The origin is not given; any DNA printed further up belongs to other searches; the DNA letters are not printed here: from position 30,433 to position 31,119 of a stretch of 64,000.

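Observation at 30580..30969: Small tetraheme cytochrome built from an internal tandem duplication of a diheme unit (visible at protein and DNA level)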

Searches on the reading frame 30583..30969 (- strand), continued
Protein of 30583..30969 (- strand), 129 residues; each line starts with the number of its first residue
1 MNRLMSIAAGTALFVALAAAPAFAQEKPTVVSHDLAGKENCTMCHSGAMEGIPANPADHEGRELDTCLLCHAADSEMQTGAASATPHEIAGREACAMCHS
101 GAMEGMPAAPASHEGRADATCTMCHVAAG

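Call 17: predict_structure(alignment_id=A1)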
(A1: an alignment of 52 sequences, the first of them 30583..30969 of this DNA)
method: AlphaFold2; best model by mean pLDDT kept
length: 129 residues; sequences in the alignment: 52
mean_pLDDT: 88.2   pTM: 0.67
mean pLDDT of the five models: 88.2, 86.9, 85.8, 84.8, 83.0
residues with pLDDT >= 90: 76; 70-90: 45; 50-70: 8; < 50: 0
segments of 3 or more residues with pLDDT < 50: none
pLDDT, mean of each block of 10 residues (from residue 1): 85 82 74 92 93 93 91 89 87 93 93 91 81
secondary structure, 60 per line:
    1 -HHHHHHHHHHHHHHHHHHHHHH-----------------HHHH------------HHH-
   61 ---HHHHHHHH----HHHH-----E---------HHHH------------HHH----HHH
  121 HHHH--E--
elements in order: H2-23 H41-44 H64-71 H76-79 H95-98 H118-124
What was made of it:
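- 30898..30969 (-): Sec signal peptide (residues 1-24, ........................, then QEK); no lipobox cysteine. AF2 models residues 2-23 as a single helix (call 17).
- The AF2 model is confident (pLDDT 88.2) and has only short helices at the CxxCH sites, as in small multiheme cytochromes (call 17).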

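Call 20: search_protein_representatives(alignment_id=A1)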
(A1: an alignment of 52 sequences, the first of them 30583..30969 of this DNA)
Query: 52 sequences, 130 profile positions. Proteins with E-value up to 0.001 (for the whole library): 1481; up to 1e-10: 537; up to 1e-30: 110. The best 150 are listed.
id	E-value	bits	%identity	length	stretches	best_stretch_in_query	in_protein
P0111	8.9e-108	371.6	-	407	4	24-128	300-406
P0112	1.5e-89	312.7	-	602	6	28-128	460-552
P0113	1.1e-86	303.4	-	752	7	28-128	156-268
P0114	2.4e-86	302.3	-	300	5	29-129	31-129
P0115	5.0e-82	288.4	-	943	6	21-128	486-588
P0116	1.7e-81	286.6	-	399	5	18-128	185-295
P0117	5.0e-75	265.7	-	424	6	25-128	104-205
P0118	1.1e-70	251.7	-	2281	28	35-128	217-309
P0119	8.8e-68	242.3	-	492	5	10-128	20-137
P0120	9.3e-66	235.7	-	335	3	27-128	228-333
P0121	3.8e-65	233.8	-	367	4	23-129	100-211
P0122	1.1e-64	232.3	-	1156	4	82-129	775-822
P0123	2.3e-64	231.2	-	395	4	5-128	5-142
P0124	4.5e-62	223.8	-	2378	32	28-128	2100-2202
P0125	1.6e-60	218.8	-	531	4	21-127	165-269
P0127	1.7e-58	212.3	-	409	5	23-129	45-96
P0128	2.7e-58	211.6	-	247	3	22-129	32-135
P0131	1.1e-55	203.1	-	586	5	22-127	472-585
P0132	1.8e-55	202.4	-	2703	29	32-127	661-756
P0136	6.4e-54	197.4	-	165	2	29-128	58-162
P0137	2.9e-53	195.3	-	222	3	27-129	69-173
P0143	6.6e-50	184.5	-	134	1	4-129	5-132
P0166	1.2e-40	154.5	-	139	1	4-129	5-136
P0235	2.7e-28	114.6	-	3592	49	36-129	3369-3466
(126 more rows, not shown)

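Call 23: search_protein_families(library=pfam, proteins=[P0111, P0114, P0128, P0136, P0108, P0143], max_evalue=0.1)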
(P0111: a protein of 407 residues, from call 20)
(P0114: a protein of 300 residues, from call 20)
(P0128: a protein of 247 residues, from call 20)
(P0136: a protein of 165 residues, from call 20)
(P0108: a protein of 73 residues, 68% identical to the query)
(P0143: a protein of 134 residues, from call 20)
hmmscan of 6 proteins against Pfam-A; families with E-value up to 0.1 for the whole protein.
P0111 (407 aa): 6 families
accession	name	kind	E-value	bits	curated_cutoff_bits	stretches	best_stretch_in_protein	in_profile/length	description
PF14522.11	Cytochrome_C7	-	1.5e-13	50.8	24.8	7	276-347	7-66/67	Cytochrome c7 and related cytochrome c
PF02085.21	Cytochrom_CIII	-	4.6e-09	37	22.9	2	300-404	16-101/101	Class III cytochrome C family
PF14537.11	Cytochrom_c3_2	-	2.4e-08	34.8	25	1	257-347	7-78/79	Cytochrome c3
PF09699.15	Paired_CXXCH_1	-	4.6e-06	26.6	20.6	2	313-349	5-38/41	Doubled CXXCH motif (Paired_CXXCH_1)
PF22113.1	Mtrc-MtrF_II-IV_dom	-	1.2e-05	25.4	30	0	195-347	3-163/176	Outer membrane cytochrome MtrC/MtrF-like, domains II/IV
PF00684.25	DnaJ_CXXCXGXG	-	0.015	15.9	32.7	0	199-231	16-48/65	DnaJ central domain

P0114 (300 aa): 6 families
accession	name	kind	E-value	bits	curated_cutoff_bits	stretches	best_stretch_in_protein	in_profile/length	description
PF14522.11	Cytochrome_C7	-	1.1e-13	51.3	24.8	5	216-287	7-66/67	Cytochrome c7 and related cytochrome c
PF09699.15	Paired_CXXCH_1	-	1.5e-08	34.6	20.6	2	191-229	1-36/41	Doubled CXXCH motif (Paired_CXXCH_1)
PF14537.11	Cytochrom_c3_2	-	3.1e-07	31.2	25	0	253-290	5-36/79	Cytochrome c3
PF02085.21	Cytochrom_CIII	-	1.2e-06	29.2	22.9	1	188-287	22-101/101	Class III cytochrome C family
PF22113.1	Mtrc-MtrF_II-IV_dom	-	2.6e-05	24.3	30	0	195-230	5-36/176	Outer membrane cytochrome MtrC/MtrF-like, domains II/IV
PF13442.11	Cytochrome_CBB3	-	7.4e-05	23.4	27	0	254-279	11-33/68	Cytochrome C oxidase, cbb3-type, subunit III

P0128 (247 aa): 12 families
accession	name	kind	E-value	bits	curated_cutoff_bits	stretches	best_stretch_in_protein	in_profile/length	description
PF14522.11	Cytochrome_C7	-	7e-12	45.4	24.8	5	172-238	7-67/67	Cytochrome c7 and related cytochrome c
PF09699.15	Paired_CXXCH_1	-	2.5e-09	37.1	20.6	2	173-215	1-38/41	Doubled CXXCH motif (Paired_CXXCH_1)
PF02085.21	Cytochrom_CIII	-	2.6e-09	37.8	22.9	1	96-164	25-85/101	Class III cytochrome C family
PF22113.1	Mtrc-MtrF_II-IV_dom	-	4.5e-09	36.5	30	2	151-188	3-38/176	Outer membrane cytochrome MtrC/MtrF-like, domains II/IV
PF14537.11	Cytochrom_c3_2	-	4.6e-07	30.7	25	1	51-133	8-79/79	Cytochrome c3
PF14843.11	GF_recep_IV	-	2.4e-06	27.8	29.5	2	42-106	41-103/132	Growth factor receptor domain IV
PF22678.1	Cytochrom_c_NrfB-like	-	3e-05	24.8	27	0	151-193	30-73/89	Cytochrome c-type protein NrfB-like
PF12797.12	Fer4_2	-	3.1e-05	24.1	24.5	0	43-56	1-14/22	4Fe-4S binding domain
PF23145.1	Zf_2nd_IFT121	-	0.0049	17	25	0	199-215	27-43/45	IFT121, second zinc finger domain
PF18509.6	MCR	-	0.0081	16.2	30.4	0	70-82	14-26/30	Magnetochrome domain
PF13435.11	Cytochrome_C554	-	0.011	17.1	20.8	0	69-108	44-83/84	Cytochrome c554 and c-prime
PF15371.11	DUF4599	-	0.035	14.8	34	0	59-100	25-66/88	Domain of unknown function (DUF4599)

P0136 (165 aa): 9 families
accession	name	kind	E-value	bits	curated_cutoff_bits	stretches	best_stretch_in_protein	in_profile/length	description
PF14537.11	Cytochrom_c3_2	-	1.8e-07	32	25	2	69-161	7-79/79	Cytochrome c3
PF14522.11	Cytochrome_C7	-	5.1e-07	29.9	24.8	1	88-161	7-67/67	Cytochrome c7 and related cytochrome c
PF22113.1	Mtrc-MtrF_II-IV_dom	-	6.6e-07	29.5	30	2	69-109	7-43/176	Outer membrane cytochrome MtrC/MtrF-like, domains II/IV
PF09699.15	Paired_CXXCH_1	-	9.2e-07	28.9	20.6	2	122-164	1-40/41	Doubled CXXCH motif (Paired_CXXCH_1)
PF13435.11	Cytochrome_C554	-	0.00036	21.9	20.8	0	8-43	48-83/84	Cytochrome c554 and c-prime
PF02085.21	Cytochrom_CIII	-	0.0008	20.2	22.9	0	24-114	18-95/101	Class III cytochrome C family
PF18509.6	MCR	-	0.0008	19.4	30.4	0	149-161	13-25/30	Magnetochrome domain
PF00684.25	DnaJ_CXXCXGXG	-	0.0047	17.6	32.7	0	129-162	17-50/65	DnaJ central domain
PF23145.1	Zf_2nd_IFT121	-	0.023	14.8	25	0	34-45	32-43/45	IFT121, second zinc finger domain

P0108 (73 aa): 5 families
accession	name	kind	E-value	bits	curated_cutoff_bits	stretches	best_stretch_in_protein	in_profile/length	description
PF23145.1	Zf_2nd_IFT121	-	0.00029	20.9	25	0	29-44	27-42/45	IFT121, second zinc finger domain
PF14522.11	Cytochrome_C7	-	0.01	16.1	24.8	1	31-70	5-49/67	Cytochrome c7 and related cytochrome c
PF09699.15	Paired_CXXCH_1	-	0.011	15.9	20.6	1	33-71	3-38/41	Doubled CXXCH motif (Paired_CXXCH_1)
PF11162.13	DUF2946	-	0.027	15.6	23.7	1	8-69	6-68/117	Protein of unknown function (DUF2946)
PF22113.1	Mtrc-MtrF_II-IV_dom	-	0.047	13.6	30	1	36-71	120-165/176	Outer membrane cytochrome MtrC/MtrF-like, domains II/IV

P0143 (134 aa): 7 families
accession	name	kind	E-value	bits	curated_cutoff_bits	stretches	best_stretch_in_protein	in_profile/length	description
PF14522.11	Cytochrome_C7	-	6.2e-07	29.6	24.8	2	36-103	8-67/67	Cytochrome c7 and related cytochrome c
PF23145.1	Zf_2nd_IFT121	-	3.1e-06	27.2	25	1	86-104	25-43/45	IFT121, second zinc finger domain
PF02085.21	Cytochrom_CIII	-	9.4e-06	26.3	22.9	1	27-129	16-101/101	Class III cytochrome C family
PF09699.15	Paired_CXXCH_1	-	4e-05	23.7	20.6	1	36-78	1-40/41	Doubled CXXCH motif (Paired_CXXCH_1)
PF14537.11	Cytochrom_c3_2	-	0.0054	17.6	25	1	42-129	7-78/79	Cytochrome c3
PF22113.1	Mtrc-MtrF_II-IV_dom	-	0.0061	16.5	30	0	41-83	120-172/176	Outer membrane cytochrome MtrC/MtrF-like, domains II/IV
PF07911.18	DUF1677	-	0.043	14.7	25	1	42-108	7-71/94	Protein of unknown function (DUF1677)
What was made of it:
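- On Paired_CXXCH_1 (PF09699 / TIGR01905): Relative P0143 scores 23.7 and multi-unit relatives 26.6-37.1 bits (call 23).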

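Call 24: fold_search(model_id=the predicted structure, library=pdb)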
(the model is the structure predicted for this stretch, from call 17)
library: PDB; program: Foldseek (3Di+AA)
matches with E <= 10: 0; with E <= 0.001: 0
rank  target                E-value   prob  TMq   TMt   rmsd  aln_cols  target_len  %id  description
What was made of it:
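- On Tetraheme cytochrome c3 (PF02085): Foldseek of the pLDDT-88 model against the PDB gave 0 matches at E <= 10 (call 24).
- Foldseek found no PDB match, so the fold class is not confirmed (call 24). Foldseek of a pLDDT-88 model found no PDB chain at E <= 10, although many c3 structures are deposited (call 24).
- Tried and rejected: Fold searches: Foldseek against the PDB gave no hit for the small protein (call 24).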

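Call 28: search_solved_structures(query=A1, max_evalue=1, show_alignments=5)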
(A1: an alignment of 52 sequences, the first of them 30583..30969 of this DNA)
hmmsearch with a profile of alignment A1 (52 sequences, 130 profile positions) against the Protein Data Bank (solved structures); distinct sequences matched with E-value up to 1: 37.
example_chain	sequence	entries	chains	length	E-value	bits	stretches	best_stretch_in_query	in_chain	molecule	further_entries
6i5b_A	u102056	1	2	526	2.2e-05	27.5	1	34-129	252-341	Uncharacterized protein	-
3ov0_A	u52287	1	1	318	0.0017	21.4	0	59-102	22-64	Cytochrome c family protein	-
5ze8_A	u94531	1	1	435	0.003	20.6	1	67-110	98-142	cytochrome c552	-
3oue_A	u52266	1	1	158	0.0064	19.5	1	49-118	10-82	Cytochrome c family protein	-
9l08_A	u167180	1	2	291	0.0075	19.3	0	63-95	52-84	Covalently Connected Cytochrome c555 trimer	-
8snb_1K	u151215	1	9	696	0.015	18.3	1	27-60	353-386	Coiled-coil domain-containing protein 81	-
9h19_C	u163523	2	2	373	0.02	17.9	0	31-52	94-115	Photosynthetic reaction center cytochrome c subunit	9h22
7o0u_C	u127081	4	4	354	0.022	17.8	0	31-50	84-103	MULTIHEME_CYTC domain-containing protein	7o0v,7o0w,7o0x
6u9q_A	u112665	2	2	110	0.028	17.4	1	52-128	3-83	B-cell lymphoma/leukemia 11A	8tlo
9e6s_A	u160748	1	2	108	0.041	16.9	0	57-100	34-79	B-cell lymphoma/leukemia 11A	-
9jzt_A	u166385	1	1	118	0.056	16.5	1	41-128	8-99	Zinc finger and BTB domain-containing protein 20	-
8sst_A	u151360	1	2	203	0.11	15.6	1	41-128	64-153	Transcriptional repressor CTCF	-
9e6r_A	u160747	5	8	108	0.11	15.5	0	57-100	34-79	B-cell lymphoma/leukemia 11A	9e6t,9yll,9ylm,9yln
5k5h_A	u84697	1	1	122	0.12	15.3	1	41-126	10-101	Transcriptional repressor CTCF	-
6xkx_p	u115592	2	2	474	0.14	15.2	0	65-80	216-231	Cbb3-type cytochrome c oxidase subunit CcoP,Cytochrome c-type cyt cy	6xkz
1qo8_A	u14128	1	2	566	0.43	13.6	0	41-106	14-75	FLAVOCYTOCHROME C3 FUMARATE REDUCTASE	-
1d4d_A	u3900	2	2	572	0.87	12.6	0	40-114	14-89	FLAVOCYTOCHROME C FUMARATE REDUCTASE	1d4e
1d4c_A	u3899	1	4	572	0.88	12.6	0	40-114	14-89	FLAVOCYTOCHROME C FUMARATE REDUCTASE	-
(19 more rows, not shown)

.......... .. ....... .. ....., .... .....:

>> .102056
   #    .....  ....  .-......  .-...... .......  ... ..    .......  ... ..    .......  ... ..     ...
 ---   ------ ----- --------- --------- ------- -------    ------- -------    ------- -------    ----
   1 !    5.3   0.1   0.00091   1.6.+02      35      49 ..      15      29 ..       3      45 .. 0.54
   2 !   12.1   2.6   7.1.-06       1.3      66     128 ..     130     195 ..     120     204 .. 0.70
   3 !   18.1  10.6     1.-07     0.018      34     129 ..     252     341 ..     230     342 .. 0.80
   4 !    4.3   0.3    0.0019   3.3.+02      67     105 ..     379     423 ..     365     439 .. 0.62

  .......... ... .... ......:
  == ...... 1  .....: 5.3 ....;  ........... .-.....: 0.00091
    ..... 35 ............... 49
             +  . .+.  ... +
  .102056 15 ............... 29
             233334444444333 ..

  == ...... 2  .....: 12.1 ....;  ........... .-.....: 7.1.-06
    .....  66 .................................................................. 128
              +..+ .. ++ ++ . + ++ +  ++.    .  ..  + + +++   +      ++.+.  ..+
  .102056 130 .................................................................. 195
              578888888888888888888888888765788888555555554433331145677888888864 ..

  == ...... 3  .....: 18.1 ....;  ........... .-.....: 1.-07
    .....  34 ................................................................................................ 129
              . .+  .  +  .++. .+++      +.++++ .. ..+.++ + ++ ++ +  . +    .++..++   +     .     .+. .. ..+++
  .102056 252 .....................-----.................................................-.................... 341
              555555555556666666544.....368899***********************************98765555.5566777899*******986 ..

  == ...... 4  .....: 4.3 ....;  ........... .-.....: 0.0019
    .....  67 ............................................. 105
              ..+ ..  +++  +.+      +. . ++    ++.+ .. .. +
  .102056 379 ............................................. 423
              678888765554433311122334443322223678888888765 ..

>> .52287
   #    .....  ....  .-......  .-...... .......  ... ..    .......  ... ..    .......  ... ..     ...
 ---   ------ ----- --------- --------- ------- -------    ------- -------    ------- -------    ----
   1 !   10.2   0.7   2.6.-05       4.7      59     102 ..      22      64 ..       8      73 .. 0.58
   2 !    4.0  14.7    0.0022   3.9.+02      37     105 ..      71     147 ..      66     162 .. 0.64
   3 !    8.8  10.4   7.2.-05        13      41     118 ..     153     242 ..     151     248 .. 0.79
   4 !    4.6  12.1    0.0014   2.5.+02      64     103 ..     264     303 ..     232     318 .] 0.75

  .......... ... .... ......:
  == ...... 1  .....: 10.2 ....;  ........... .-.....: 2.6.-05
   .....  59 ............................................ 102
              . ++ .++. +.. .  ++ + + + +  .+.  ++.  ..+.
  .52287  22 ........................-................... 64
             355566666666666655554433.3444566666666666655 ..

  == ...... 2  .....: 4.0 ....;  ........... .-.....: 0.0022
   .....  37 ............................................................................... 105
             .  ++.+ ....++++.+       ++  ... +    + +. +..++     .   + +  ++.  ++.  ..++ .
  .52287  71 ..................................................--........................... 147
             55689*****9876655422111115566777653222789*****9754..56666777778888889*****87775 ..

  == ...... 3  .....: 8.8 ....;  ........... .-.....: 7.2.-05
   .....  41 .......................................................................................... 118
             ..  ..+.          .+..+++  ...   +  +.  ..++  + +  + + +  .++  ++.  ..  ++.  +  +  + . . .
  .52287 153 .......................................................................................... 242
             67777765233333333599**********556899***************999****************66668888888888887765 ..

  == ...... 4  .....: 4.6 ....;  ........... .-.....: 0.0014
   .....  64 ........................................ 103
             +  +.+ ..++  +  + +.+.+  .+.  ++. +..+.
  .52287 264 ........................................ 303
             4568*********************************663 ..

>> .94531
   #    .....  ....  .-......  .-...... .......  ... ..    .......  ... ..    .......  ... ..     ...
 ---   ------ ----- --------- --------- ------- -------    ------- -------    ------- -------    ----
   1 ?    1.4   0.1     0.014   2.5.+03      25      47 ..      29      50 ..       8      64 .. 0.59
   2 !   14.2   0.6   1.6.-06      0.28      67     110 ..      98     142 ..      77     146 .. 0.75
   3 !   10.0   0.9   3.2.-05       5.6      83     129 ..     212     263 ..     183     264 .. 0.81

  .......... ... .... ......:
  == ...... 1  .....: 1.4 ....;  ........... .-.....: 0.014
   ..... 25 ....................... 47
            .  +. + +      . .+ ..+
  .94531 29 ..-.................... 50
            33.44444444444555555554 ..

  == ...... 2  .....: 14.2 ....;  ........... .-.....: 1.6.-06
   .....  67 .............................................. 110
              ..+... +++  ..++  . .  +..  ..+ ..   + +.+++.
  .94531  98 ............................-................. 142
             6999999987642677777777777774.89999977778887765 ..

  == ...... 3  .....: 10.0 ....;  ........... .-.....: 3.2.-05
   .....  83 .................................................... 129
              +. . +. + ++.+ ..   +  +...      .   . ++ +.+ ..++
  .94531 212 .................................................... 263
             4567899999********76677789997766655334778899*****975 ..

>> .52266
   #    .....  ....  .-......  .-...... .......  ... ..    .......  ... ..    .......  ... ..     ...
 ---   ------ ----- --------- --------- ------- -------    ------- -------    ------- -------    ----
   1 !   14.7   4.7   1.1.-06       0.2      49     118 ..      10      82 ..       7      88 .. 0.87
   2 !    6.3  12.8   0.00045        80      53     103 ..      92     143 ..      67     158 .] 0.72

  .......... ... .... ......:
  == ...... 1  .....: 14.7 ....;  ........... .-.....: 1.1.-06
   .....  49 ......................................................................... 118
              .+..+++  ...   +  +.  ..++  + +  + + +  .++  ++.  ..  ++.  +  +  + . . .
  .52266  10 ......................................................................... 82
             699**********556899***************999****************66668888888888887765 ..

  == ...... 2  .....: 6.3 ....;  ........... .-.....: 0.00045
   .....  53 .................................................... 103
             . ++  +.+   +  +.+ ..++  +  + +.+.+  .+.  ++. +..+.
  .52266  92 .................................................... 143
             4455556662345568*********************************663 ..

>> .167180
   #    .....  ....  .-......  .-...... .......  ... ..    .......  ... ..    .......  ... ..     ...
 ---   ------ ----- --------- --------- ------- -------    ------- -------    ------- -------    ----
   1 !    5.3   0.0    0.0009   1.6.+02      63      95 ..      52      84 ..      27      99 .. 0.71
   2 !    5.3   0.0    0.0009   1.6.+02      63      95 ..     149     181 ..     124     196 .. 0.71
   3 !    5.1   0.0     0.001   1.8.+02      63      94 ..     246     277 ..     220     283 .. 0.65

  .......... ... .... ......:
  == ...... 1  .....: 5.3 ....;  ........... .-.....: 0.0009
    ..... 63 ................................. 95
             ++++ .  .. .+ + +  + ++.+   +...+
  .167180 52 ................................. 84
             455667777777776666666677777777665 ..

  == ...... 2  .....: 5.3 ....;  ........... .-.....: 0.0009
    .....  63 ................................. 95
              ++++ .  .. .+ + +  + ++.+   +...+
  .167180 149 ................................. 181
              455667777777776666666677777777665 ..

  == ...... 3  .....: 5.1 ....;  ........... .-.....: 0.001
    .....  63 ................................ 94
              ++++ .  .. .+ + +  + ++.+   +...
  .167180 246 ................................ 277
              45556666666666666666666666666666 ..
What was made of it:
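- On NapB diheme cytochrome: The profile search against the PDB gives 3ml1_B at E = 0.4 and 1ogy_B at E = 0.87 (call 28).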
